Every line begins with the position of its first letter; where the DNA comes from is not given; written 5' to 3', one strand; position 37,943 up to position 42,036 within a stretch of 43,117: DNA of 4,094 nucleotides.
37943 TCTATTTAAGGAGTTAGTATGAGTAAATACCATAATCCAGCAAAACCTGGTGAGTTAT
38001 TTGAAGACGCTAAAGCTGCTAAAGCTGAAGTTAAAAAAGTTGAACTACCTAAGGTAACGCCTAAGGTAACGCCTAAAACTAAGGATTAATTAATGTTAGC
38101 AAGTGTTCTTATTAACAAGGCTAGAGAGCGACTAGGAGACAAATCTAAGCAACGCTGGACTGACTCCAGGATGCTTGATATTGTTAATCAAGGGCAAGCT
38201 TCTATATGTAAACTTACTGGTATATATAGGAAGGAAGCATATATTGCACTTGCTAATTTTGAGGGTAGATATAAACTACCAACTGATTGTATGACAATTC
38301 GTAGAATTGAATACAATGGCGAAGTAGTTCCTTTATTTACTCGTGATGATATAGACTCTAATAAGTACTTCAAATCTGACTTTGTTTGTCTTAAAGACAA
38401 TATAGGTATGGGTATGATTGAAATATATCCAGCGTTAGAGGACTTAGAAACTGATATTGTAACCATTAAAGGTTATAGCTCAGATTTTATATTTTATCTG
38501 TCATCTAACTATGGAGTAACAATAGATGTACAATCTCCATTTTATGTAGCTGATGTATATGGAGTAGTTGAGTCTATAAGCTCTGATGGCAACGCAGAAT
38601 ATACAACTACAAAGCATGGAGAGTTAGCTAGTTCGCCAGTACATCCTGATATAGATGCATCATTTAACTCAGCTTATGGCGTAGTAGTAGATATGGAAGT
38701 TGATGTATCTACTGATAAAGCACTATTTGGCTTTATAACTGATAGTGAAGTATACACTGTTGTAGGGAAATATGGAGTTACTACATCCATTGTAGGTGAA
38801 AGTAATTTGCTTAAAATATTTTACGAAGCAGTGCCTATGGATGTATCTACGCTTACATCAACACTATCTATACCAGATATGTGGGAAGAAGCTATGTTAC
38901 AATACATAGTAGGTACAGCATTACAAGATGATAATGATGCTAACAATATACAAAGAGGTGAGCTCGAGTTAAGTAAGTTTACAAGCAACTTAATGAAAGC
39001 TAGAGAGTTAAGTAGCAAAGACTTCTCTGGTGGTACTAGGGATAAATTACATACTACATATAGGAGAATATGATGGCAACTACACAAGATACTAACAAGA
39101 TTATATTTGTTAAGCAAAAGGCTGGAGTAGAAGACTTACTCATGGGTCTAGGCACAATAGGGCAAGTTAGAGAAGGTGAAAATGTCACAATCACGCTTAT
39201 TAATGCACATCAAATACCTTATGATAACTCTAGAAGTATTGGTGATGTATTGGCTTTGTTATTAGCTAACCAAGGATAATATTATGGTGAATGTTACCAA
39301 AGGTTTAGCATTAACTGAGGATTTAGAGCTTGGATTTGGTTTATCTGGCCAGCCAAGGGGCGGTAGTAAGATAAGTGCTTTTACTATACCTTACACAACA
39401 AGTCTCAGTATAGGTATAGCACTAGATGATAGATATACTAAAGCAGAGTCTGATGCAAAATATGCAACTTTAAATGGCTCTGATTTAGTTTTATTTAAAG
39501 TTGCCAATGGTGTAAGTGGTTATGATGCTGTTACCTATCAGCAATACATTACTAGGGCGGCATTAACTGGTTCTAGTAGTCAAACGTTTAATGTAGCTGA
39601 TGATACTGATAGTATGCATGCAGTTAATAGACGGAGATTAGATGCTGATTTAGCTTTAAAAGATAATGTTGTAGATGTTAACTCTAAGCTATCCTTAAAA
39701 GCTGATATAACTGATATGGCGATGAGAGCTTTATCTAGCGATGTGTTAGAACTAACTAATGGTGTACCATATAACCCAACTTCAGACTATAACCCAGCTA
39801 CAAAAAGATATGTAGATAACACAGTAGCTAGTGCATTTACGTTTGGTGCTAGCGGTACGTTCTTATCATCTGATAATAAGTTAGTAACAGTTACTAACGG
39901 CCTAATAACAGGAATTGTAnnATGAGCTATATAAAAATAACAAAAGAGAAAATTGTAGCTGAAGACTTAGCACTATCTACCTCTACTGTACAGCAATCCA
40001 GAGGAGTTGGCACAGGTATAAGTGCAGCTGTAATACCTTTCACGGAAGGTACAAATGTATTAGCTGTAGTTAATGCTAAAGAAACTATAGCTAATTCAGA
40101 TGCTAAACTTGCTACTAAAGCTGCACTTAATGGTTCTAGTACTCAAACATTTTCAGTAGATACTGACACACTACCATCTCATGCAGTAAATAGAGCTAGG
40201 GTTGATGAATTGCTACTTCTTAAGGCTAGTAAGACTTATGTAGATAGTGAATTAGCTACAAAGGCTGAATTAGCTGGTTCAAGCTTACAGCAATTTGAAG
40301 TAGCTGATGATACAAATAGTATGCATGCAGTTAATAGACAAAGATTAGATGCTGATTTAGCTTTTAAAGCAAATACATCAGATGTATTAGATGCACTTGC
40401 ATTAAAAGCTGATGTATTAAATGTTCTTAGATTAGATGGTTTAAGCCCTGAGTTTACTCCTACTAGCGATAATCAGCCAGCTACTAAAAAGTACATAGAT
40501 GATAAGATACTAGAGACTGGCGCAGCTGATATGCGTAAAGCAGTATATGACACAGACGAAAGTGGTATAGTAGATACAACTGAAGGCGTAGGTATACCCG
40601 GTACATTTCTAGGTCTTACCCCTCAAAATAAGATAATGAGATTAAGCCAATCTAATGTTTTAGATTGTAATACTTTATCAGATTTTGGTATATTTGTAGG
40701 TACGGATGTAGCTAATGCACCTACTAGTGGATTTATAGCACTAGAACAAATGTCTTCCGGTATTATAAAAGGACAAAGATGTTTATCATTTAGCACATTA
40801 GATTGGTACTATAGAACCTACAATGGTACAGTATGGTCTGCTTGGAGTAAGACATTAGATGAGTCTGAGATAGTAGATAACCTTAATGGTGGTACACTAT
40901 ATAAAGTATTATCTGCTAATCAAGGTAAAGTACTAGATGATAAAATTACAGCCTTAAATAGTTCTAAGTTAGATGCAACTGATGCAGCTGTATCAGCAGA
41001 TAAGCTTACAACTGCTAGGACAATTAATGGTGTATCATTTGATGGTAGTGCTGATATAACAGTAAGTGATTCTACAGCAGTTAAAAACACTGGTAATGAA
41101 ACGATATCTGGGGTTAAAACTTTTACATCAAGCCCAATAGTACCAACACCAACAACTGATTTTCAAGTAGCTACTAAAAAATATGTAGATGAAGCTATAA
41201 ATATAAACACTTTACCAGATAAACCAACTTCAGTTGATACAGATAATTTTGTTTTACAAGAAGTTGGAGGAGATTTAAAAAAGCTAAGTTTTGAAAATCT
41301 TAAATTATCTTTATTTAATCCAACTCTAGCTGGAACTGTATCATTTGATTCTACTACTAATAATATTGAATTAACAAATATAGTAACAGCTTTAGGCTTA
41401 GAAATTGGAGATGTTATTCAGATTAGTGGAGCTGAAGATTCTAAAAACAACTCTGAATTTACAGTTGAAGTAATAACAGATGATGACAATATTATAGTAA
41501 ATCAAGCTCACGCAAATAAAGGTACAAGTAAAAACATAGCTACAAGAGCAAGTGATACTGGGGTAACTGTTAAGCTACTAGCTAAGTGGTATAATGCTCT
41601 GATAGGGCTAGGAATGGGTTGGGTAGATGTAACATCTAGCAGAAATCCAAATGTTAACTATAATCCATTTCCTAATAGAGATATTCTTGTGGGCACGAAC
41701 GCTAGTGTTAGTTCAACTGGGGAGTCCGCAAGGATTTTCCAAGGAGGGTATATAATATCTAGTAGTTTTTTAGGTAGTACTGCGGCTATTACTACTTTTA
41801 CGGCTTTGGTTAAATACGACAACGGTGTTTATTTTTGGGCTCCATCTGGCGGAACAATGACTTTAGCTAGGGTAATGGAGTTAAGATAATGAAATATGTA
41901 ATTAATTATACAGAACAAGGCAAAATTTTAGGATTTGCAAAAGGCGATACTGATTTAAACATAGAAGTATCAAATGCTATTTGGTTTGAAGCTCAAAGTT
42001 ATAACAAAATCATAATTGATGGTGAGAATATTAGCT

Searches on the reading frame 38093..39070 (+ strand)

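Call 13: search_protein_families(library=phrogs, proteins=[window:38093-39070:+], max_evalue=0.001)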
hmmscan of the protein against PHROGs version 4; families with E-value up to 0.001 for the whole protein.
window:38093-39070:+ (326 aa): 2 families
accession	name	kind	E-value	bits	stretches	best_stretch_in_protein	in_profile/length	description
phrog_399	-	head and packaging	1.3e-17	65.1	2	4-90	5-97/220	structural protein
phrog_23601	-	unknown function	1.4e-05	25.9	0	250-301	60-111/115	-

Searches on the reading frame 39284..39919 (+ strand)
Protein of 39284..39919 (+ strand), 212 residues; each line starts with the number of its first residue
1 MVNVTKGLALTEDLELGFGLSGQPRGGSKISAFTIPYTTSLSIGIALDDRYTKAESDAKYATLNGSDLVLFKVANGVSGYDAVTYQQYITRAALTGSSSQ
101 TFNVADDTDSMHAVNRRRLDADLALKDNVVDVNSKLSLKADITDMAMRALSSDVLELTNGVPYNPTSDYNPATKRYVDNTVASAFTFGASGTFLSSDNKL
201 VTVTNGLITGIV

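Call 13: search_protein_families(library=phrogs, proteins=[window:39284-39919:+], max_evalue=0.001)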
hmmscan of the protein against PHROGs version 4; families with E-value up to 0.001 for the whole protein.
window:39284-39919:+ (212 aa): 1 family
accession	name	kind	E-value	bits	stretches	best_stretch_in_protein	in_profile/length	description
phrog_23595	-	tail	0.00022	21.3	1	89-143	216-262/440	minor tail protein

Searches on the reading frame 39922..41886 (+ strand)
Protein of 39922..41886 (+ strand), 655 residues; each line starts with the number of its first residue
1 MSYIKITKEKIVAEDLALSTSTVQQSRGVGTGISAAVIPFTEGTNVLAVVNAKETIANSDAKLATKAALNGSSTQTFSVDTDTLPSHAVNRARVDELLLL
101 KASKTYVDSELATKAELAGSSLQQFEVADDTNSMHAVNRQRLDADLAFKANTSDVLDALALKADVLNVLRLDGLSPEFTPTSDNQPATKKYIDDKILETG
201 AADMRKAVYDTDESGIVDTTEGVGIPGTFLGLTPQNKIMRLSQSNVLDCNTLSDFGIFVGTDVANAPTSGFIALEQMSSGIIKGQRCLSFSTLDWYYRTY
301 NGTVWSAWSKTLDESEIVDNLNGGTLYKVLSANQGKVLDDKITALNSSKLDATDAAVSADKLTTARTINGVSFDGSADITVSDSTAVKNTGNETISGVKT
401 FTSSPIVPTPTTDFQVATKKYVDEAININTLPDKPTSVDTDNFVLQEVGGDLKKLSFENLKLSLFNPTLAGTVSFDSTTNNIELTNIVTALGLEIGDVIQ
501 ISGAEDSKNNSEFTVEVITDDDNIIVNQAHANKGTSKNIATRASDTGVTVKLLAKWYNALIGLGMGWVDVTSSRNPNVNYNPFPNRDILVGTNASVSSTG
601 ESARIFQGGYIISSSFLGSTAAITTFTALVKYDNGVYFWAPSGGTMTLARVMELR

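Call 13: search_protein_families(library=phrogs, proteins=[window:39922-41886:+], max_evalue=0.001)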
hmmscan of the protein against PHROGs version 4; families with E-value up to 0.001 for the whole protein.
window:39922-41886:+ (655 aa): 8 families
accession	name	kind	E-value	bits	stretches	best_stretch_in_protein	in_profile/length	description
phrog_20242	-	tail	8.6e-10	38.7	1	354-397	395-437/1025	tail fiber protein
phrog_6722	-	tail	1.2e-08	34.9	1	349-397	320-365/974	tail fiber protein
phrog_38418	-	unknown function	2.6e-07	30.9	1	380-428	40-90/472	-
phrog_1833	-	tail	3.1e-07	31.3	1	346-389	206-249/322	tail fiber protein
phrog_38759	-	unknown function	9.2e-07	28.7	1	334-427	113-204/920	-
phrog_9574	-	tail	2e-06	27.4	1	347-386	417-456/773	tail protein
phrog_26292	-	tail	2.7e-06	26.5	1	342-402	9-66/1190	tail fiber protein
phrog_37852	-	unknown function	3.5e-05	23.6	1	339-394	162-218/397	-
